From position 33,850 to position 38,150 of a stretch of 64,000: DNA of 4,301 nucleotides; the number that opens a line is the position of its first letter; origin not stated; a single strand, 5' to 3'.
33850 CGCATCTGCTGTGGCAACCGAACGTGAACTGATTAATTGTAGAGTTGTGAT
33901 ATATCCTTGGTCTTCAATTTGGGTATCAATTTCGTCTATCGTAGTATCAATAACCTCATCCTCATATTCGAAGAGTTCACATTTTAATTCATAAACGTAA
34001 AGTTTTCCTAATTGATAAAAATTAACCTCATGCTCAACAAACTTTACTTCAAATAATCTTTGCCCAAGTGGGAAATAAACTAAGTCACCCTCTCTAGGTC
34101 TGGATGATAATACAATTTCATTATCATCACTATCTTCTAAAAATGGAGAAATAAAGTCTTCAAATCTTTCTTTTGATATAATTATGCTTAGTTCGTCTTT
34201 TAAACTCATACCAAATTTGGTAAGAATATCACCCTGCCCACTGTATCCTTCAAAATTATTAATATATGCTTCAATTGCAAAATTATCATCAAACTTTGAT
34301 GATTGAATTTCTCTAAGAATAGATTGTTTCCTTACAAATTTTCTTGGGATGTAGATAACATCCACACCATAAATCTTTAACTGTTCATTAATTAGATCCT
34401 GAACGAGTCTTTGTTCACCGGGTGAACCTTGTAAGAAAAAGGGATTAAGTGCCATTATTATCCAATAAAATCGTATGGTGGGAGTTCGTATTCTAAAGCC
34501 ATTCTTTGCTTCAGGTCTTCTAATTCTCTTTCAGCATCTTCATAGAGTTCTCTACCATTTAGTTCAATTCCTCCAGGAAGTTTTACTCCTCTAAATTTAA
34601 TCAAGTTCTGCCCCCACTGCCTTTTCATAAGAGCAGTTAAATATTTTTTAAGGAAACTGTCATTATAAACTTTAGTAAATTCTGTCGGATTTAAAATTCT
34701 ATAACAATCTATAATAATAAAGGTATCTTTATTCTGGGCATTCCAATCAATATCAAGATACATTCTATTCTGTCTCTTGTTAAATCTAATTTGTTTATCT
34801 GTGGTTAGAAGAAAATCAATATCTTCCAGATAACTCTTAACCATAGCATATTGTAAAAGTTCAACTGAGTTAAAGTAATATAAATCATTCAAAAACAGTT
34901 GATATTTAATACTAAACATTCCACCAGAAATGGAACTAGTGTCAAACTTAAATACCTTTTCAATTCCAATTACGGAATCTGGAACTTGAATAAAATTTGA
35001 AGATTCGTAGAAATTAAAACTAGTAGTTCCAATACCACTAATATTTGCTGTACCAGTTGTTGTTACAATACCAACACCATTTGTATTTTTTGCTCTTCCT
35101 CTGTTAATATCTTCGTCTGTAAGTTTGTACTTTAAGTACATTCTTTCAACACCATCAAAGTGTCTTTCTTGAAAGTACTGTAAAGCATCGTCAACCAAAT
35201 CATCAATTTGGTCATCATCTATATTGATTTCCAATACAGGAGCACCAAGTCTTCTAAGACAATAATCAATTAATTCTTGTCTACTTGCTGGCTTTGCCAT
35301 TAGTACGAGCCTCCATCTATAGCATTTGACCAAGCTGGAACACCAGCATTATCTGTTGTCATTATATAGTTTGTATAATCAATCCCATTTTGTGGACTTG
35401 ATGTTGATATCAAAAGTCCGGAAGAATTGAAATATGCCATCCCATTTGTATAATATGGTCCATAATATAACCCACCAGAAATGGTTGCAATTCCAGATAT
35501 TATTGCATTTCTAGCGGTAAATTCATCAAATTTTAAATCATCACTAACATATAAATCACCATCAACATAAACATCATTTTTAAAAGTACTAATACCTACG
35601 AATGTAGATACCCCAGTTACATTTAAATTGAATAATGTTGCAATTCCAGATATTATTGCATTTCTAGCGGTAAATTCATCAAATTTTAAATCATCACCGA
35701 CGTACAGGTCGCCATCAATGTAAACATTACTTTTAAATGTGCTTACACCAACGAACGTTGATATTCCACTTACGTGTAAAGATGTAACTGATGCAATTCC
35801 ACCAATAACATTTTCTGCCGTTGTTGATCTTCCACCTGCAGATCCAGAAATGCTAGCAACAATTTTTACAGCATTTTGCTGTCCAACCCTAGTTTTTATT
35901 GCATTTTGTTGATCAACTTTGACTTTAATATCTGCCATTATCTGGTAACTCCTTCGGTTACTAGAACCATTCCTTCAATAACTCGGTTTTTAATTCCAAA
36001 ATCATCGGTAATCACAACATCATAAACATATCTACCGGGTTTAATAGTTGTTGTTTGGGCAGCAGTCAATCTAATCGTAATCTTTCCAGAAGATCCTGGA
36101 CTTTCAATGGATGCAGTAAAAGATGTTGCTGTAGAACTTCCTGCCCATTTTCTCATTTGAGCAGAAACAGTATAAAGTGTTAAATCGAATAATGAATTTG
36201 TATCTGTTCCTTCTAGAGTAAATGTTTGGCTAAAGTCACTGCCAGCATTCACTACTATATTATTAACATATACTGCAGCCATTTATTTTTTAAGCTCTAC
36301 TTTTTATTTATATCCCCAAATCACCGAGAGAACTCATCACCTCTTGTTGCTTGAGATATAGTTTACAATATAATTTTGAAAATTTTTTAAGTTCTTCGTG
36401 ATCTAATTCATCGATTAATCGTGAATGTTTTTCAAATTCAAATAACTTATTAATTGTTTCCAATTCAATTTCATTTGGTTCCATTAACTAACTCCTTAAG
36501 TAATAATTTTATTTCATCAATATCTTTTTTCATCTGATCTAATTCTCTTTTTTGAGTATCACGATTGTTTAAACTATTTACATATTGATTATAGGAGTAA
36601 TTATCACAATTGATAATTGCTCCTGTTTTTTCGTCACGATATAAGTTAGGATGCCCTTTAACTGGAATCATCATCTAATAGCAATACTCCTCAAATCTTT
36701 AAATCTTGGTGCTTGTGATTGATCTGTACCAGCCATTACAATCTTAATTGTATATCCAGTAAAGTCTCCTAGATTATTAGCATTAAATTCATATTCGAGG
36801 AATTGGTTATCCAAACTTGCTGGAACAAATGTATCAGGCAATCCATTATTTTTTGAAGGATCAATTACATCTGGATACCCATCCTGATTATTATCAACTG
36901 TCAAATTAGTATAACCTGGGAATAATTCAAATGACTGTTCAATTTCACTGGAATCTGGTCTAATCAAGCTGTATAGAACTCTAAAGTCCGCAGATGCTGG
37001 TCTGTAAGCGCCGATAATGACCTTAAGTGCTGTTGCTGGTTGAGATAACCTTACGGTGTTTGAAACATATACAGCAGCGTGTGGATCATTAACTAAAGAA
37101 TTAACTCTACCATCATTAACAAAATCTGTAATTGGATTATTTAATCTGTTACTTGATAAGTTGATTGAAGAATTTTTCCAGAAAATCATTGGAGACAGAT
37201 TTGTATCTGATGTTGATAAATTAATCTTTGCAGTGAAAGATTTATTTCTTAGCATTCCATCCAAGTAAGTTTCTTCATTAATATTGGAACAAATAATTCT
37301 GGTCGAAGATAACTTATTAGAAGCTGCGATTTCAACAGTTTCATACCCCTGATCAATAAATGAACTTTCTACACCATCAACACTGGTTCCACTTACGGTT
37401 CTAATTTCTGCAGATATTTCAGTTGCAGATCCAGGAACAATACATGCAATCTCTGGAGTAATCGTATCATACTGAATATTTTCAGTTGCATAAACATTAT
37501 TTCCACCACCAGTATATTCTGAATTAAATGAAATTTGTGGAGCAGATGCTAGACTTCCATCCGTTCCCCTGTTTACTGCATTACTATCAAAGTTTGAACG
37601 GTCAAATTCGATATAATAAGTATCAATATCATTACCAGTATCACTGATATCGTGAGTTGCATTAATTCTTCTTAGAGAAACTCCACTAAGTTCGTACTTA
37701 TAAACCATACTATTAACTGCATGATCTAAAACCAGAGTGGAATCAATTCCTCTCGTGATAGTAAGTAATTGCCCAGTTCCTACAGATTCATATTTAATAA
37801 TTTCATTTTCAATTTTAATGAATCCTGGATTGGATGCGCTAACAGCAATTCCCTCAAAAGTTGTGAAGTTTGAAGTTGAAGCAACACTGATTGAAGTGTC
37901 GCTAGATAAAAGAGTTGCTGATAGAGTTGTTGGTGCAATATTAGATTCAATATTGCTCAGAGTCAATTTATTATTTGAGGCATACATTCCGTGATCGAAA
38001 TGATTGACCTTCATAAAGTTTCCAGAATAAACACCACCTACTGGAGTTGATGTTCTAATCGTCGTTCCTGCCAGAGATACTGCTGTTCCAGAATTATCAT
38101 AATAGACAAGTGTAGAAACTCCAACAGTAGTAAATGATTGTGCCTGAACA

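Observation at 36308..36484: Hidden NblA-like phycobilisome-degradation gene embedded in the virion structural operon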

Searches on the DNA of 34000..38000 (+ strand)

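Call 6: search_dna_similar(query=window:34000-38000:+, collection=phages, mode=near, max_rows=15)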
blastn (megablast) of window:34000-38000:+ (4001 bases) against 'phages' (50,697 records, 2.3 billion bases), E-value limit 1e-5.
Records with a match: 4; places in all: 4; records where one place covers at least 80% of the query: 0.
Best place of each record, by identity: 80-90% 4.
By first word of the organism name: Synechococcus 4.
By host as written in the record: Synechococcus sp. KCZYC6 2; Synechococcus sp. WH7803 2.
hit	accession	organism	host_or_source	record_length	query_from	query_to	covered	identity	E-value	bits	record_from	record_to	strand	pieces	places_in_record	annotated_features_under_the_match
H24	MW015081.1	Synechococcus phage S-SRM01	Synechococcus sp. KCZYC6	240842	1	1630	41%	85.3%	0e+0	1676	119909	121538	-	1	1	hypothetical protein (x2) | neck protein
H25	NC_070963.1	Synechococcus phage S-SRM01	Synechococcus sp. KCZYC6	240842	1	1630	41%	85.3%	0e+0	1676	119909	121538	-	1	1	head-tail adaptor Ad2 | virion structural protein | baseplate wedge subunit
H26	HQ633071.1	Synechococcus phage S-SKS1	Synechococcus sp. WH7803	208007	3474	3541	2%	85.7%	3e-9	71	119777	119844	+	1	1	none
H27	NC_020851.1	Synechococcus phage S-SKS1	Synechococcus sp. WH7803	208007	3474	3541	2%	85.7%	3e-9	71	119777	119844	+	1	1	none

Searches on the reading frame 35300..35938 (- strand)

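Call 3: search_protein_families(library=pfam, proteins=[window:35300-35938:-], max_evalue=10)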
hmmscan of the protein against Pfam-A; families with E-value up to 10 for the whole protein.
window:35300-35938:- (212 aa): 3 families
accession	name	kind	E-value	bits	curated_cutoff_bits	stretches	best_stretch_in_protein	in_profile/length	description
PF23786.1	Baseplate_wedge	-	3.4e-05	23.9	27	2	102-155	207-260/284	Phage baseplate wedge subunit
PF13283.12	NfrA_C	-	0.031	14.3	25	1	119-171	66-118/173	Bacteriophage N adsorption protein A C-term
PF02481.21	DNA_processg_A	-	0.078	12.6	29.6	0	82-100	138-156/212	DNA recombination-mediator protein A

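Call 4: search_protein_families(library=phrogs, proteins=[window:35300-35938:-], max_evalue=1)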
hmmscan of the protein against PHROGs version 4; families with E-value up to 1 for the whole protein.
window:35300-35938:- (212 aa): 12 families
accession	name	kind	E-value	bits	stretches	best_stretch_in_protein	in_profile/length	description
phrog_8215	-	tail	4.3e-26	92.6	2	104-172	455-522/1000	baseplate wedge initiator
phrog_1469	-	tail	5.6e-26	90.9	2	101-154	1224-1277/2607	baseplate wedge subunit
phrog_3685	-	unknown function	3e-23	83.9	2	42-102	226-286/306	-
phrog_13163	-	tail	4.3e-22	78.9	2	28-105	31-109/976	baseplate wedge subunit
phrog_19601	-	tail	1.7e-21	76.2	2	104-153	1129-1178/2043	baseplate wedge subunit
phrog_18186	-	tail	1e-12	48.5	2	104-154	173-223/582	baseplate wedge subunit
phrog_13853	-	unknown function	3.3e-12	47.6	3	164-212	102-151/151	-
phrog_33195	-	unknown function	0.0023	19.3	0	18-84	14-83/102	-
phrog_15474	-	unknown function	0.0026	18.5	1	65-99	69-103/141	-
phrog_25296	-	unknown function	0.019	16.1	0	82-123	4-45/135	-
phrog_5353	-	unknown function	0.043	14.4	0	122-160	8-48/256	-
phrog_36396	-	unknown function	0.33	12.1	0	113-156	12-60/63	-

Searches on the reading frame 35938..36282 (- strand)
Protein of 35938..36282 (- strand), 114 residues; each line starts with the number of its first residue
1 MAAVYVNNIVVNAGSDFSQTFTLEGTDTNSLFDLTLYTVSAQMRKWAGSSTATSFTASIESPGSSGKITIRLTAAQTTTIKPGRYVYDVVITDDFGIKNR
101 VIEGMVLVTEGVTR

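Call 3: search_protein_families(library=pfam, proteins=[window:35938-36282:-], max_evalue=10)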
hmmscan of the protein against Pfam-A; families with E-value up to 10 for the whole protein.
window:35938-36282:- (114 aa): 2 families
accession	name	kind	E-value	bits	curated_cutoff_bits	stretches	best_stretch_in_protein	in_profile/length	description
PF23926.2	LtfC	-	0.00025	22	27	1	7-106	5-97/100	LtfC-like, beta-sandwich domain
PF05229.21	SCPU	-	0.062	14.1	22.4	1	9-91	55-137/138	Spore Coat Protein U domain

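Call 4: search_protein_families(library=phrogs, proteins=[window:35938-36282:-], max_evalue=1)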
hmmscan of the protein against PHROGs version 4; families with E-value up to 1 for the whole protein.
window:35938-36282:- (114 aa): 5 families
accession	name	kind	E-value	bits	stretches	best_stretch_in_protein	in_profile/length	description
phrog_3304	-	tail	2.5e-33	116.4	1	1-113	1-113/177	L-shaped tail fiber protein assembly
phrog_1084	-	unknown function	7e-27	94.9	1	3-114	4-116/123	unknown function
phrog_6552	-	unknown function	0.0092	17.4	1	9-92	6-80/103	-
phrog_5774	-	connector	0.03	14.9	1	34-93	24-75/177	head-tail joining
phrog_1126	-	unknown function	0.12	13.6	1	7-106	11-107/111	-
